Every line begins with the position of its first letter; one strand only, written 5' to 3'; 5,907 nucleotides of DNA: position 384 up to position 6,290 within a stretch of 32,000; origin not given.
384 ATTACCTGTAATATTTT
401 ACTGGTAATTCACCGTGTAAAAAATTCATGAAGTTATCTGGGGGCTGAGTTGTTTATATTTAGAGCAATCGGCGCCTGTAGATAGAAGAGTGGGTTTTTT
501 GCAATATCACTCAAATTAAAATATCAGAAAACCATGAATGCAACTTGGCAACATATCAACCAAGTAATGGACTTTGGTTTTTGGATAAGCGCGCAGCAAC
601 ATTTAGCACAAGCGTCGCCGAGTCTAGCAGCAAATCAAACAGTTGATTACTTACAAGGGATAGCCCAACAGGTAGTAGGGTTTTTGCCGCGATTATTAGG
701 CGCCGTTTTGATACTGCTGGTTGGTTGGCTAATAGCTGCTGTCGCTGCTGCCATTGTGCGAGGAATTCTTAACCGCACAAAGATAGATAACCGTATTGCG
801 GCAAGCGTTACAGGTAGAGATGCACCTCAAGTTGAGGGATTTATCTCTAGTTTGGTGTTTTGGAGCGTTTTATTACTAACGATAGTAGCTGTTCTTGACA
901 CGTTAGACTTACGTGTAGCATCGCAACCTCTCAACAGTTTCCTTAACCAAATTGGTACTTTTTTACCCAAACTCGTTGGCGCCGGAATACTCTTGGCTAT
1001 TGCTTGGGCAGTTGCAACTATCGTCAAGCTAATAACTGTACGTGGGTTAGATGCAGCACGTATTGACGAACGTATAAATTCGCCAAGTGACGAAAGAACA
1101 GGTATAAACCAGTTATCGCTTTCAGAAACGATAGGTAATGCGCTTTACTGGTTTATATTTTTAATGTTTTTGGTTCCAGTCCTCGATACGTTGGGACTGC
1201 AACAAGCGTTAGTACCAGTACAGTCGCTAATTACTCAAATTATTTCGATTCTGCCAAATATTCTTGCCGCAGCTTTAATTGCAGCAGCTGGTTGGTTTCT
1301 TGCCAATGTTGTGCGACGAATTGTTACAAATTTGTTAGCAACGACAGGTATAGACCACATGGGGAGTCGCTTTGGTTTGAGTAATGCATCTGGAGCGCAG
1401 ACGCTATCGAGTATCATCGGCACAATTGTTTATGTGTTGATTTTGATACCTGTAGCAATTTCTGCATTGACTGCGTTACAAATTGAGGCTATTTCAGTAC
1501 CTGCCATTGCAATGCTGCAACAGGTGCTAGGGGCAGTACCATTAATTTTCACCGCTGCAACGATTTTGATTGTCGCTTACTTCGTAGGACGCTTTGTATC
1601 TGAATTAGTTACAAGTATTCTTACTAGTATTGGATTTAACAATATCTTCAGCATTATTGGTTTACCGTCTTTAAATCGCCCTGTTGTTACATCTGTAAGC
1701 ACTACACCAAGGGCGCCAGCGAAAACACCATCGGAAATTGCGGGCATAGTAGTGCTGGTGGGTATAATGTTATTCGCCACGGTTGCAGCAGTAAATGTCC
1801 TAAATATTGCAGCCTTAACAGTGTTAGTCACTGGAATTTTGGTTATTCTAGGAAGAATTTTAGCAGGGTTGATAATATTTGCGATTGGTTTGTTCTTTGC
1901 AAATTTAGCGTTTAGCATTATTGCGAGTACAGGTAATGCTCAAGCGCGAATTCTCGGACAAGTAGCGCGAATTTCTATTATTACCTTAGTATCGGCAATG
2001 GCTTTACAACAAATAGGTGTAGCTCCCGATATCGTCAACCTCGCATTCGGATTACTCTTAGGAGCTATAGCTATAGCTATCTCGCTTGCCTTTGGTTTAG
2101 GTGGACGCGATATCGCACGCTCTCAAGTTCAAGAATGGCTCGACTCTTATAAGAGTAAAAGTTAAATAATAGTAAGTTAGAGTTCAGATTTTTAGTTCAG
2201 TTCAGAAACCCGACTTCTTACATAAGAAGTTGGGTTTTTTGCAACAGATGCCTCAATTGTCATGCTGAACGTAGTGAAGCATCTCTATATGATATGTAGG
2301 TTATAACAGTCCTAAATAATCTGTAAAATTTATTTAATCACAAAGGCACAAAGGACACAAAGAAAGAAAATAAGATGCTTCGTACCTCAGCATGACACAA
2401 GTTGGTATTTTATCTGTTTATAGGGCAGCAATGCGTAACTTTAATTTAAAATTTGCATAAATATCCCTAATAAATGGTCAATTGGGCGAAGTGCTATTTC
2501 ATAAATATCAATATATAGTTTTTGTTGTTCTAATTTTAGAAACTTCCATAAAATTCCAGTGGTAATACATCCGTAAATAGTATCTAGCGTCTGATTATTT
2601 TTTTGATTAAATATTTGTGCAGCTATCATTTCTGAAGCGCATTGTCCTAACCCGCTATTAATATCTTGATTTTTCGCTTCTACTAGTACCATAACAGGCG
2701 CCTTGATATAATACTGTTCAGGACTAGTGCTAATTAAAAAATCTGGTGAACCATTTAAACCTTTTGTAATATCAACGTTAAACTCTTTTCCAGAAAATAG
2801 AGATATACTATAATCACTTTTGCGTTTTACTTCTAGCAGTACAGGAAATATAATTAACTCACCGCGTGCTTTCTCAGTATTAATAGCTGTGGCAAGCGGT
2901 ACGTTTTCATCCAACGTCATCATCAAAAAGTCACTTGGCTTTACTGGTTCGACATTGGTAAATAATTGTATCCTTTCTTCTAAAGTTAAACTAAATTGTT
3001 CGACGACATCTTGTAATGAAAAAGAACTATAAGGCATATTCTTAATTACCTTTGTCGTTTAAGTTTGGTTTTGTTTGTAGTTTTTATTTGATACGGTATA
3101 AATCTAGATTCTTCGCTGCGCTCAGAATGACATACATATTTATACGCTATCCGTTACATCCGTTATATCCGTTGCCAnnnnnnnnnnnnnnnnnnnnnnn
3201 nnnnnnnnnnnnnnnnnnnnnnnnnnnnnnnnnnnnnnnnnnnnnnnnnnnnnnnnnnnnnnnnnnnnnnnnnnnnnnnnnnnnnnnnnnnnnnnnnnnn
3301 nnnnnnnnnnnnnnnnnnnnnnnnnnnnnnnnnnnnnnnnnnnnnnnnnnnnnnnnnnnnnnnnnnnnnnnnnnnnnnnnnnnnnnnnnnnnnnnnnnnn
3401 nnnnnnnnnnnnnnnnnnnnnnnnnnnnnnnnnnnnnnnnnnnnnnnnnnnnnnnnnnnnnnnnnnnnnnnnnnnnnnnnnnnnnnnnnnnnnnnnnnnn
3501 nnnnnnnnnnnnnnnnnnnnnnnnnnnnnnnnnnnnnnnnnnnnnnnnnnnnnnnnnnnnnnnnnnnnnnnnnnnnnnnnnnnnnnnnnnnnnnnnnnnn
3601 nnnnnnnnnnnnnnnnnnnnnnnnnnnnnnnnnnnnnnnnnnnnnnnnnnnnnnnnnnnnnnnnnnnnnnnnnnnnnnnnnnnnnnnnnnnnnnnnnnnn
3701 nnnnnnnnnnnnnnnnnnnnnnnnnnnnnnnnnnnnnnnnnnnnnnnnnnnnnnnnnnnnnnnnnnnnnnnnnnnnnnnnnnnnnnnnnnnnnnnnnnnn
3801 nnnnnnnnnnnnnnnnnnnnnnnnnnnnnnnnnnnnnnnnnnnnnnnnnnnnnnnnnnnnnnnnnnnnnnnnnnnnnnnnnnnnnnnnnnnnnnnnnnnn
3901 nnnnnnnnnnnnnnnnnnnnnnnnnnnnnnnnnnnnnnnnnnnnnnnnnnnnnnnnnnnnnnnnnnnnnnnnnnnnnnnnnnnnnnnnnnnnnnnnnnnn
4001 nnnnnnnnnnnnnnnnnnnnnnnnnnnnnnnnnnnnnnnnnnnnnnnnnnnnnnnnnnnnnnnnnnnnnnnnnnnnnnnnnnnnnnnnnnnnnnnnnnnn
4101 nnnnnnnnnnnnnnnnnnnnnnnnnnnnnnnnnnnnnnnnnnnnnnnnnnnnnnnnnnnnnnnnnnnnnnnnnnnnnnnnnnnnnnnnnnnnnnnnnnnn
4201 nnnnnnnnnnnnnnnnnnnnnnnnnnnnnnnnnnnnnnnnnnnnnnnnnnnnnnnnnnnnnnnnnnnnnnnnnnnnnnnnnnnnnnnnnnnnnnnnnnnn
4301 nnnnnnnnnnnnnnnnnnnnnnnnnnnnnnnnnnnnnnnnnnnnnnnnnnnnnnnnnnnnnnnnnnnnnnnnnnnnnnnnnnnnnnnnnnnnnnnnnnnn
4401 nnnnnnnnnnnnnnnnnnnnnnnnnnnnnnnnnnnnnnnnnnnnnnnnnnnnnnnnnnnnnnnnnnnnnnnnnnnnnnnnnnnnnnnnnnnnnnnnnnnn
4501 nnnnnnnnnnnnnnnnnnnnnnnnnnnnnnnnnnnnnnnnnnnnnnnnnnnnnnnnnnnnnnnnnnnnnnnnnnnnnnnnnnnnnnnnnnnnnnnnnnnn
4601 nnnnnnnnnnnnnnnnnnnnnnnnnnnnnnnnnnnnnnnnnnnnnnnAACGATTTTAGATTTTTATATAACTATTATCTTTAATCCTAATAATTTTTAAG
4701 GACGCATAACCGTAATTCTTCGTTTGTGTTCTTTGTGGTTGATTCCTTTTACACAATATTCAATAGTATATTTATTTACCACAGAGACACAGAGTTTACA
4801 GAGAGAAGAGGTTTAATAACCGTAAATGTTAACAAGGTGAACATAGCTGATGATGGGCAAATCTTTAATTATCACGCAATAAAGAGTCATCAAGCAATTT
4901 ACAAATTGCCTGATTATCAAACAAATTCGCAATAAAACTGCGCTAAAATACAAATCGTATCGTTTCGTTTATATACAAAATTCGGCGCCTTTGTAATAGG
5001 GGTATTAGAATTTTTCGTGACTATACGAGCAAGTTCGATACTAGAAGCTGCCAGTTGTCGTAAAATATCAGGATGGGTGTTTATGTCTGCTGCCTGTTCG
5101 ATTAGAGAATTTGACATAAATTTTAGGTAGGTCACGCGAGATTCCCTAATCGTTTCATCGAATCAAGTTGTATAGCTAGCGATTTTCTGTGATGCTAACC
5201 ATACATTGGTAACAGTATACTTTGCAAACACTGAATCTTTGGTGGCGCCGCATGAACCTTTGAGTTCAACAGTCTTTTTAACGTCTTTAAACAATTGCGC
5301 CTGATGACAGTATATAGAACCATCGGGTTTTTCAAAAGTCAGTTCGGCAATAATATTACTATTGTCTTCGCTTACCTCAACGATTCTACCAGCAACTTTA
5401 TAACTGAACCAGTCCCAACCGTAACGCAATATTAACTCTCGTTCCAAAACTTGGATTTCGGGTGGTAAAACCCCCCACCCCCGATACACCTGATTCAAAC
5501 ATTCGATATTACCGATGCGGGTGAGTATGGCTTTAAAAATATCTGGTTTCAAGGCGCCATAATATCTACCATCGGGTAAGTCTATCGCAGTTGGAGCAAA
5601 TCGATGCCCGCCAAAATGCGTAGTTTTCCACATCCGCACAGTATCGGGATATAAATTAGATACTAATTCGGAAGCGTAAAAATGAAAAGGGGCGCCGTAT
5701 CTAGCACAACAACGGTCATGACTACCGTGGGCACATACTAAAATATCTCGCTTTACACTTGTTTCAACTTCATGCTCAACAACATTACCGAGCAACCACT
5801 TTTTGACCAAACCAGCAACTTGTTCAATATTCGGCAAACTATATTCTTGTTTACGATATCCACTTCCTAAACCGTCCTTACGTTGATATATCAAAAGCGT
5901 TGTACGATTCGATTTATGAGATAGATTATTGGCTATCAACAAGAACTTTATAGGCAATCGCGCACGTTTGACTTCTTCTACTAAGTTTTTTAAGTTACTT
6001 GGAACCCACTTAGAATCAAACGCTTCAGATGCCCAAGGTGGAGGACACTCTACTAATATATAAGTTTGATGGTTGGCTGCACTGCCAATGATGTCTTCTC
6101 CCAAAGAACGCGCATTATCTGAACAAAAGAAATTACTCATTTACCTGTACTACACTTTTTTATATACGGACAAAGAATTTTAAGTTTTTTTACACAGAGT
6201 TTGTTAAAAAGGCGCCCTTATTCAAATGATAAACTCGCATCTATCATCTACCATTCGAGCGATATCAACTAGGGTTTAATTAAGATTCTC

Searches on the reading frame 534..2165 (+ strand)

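Call 54: search_protein_families(library=pfam, proteins=[window:534-2165:+], max_evalue=0.00001)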
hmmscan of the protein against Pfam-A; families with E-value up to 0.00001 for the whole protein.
window:534-2165:+ (543 aa): 1 family
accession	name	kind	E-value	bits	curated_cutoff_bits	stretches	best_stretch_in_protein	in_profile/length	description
PF05552.17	MS_channel_1st_1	-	2.8e-57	190.8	22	4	228-274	2-48/50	Mechanosensitive ion channel, conserved TM helix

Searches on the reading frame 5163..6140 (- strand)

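Call 54: search_protein_families(library=pfam, proteins=[window:5163-6140:-], max_evalue=0.00001)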
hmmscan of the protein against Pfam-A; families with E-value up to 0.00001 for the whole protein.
window:5163-6140:- (325 aa): 1 family
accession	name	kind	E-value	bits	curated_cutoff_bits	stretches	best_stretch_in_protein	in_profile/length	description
PF06999.17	Suc_Fer-like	-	1.8e-30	106.9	34.9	1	17-221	1-191/191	Sucrase/ferredoxin-like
